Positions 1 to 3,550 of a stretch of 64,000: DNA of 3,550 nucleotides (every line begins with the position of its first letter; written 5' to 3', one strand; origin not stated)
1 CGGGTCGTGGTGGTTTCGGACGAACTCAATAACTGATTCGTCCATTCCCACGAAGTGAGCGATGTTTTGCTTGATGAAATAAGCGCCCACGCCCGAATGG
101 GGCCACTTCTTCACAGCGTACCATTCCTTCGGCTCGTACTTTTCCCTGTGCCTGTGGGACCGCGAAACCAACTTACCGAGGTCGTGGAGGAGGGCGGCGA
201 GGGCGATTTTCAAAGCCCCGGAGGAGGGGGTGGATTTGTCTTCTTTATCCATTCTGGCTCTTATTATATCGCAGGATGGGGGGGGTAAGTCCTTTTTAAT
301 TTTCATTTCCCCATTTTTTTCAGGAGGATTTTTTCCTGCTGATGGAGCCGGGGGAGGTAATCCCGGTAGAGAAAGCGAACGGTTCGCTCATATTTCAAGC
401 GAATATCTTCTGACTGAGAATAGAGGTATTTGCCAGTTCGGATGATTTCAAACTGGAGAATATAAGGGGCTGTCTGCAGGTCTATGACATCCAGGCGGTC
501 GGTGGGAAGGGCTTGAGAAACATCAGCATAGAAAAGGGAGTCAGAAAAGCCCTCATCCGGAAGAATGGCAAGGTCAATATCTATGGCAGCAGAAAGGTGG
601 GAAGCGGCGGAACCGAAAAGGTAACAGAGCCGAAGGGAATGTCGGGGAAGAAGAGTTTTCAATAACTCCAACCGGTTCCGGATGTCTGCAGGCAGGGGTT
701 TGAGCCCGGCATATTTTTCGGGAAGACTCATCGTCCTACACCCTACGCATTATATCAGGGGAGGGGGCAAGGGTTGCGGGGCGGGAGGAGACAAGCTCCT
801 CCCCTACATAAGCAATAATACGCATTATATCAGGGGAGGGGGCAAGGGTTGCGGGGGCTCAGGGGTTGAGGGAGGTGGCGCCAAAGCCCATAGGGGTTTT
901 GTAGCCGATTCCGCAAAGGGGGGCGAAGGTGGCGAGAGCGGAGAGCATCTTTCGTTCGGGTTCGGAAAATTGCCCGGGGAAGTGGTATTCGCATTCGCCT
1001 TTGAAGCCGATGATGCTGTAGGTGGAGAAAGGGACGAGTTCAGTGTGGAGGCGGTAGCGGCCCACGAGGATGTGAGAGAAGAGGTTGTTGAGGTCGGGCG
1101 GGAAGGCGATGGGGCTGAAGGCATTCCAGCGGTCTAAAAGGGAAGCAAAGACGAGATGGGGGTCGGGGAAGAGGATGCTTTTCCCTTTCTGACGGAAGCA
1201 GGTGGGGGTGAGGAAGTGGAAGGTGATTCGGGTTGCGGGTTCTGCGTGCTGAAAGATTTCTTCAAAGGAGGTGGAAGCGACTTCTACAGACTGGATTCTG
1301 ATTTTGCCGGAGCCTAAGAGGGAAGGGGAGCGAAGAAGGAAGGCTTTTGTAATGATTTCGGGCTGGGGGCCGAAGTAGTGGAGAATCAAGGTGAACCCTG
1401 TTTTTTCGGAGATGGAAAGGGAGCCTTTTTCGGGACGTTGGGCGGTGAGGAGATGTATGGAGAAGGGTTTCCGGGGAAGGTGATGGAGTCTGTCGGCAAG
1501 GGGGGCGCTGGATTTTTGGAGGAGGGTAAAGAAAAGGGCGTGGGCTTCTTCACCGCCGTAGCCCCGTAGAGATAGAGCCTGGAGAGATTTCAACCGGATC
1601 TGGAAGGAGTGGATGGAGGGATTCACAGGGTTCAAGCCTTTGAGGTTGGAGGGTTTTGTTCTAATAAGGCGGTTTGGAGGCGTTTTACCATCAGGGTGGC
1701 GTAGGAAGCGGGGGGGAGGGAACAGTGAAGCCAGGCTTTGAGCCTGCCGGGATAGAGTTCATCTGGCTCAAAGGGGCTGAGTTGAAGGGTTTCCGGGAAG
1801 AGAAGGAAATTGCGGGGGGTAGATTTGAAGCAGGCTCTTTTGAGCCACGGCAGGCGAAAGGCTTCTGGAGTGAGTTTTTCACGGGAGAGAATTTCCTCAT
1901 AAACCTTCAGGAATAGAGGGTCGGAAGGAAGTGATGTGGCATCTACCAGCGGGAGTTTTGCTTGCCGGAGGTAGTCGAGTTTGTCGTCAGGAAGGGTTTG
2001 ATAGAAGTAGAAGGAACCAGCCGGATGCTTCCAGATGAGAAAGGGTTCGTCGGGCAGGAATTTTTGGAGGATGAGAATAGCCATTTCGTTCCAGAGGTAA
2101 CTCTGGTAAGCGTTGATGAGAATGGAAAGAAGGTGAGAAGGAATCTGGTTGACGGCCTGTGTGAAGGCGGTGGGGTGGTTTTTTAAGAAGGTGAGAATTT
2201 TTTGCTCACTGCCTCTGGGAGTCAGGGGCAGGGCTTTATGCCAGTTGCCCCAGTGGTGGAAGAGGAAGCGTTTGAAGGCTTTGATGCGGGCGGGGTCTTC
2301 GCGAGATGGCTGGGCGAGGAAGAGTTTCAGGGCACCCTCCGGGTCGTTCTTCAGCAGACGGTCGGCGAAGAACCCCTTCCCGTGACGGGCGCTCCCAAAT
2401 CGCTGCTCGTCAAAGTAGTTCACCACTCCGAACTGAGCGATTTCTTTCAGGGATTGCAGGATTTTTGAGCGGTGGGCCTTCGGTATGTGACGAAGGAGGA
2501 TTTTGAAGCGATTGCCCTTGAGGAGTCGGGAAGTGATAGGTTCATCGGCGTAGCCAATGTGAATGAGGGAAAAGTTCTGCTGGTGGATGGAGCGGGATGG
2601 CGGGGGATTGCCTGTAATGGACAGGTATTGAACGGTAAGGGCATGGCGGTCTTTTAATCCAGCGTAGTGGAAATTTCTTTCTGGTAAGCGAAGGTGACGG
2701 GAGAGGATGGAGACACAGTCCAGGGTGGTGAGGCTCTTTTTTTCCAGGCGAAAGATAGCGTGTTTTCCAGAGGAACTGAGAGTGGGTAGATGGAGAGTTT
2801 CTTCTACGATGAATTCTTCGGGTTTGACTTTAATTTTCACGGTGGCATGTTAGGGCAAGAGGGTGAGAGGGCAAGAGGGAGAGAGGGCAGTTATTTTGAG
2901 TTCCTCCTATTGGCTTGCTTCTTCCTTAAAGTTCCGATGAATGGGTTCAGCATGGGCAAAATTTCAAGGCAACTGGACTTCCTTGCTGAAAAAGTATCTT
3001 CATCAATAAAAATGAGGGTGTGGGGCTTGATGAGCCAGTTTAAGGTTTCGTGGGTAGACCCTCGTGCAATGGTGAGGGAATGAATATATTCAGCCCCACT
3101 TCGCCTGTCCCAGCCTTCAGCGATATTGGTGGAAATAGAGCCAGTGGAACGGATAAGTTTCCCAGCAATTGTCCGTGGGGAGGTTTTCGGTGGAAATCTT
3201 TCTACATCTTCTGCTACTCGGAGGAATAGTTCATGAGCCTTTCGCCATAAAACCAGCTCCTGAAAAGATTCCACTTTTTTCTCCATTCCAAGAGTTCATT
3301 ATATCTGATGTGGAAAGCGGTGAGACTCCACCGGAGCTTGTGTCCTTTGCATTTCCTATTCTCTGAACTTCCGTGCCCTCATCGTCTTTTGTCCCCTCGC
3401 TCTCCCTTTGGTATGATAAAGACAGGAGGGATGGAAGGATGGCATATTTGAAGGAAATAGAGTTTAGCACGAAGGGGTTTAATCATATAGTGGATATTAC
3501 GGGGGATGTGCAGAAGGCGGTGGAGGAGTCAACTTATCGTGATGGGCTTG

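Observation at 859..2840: TruD-family pseudouridine synthase translationally coupled to a Cas6 endoribonuclease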

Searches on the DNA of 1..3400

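Call 52: search_rna_families(source=window, start=1, end=3400, threshold=evalue, max_evalue=5)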
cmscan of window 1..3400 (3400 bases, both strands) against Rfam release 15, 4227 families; matches with E-value up to 5: 1.
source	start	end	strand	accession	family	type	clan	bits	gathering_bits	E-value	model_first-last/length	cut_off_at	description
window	276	367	+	RF02593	NsiR8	Gene; sRNA;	-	22.7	61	0.41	1-172/172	no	Nitrogen stress-induced RNA 8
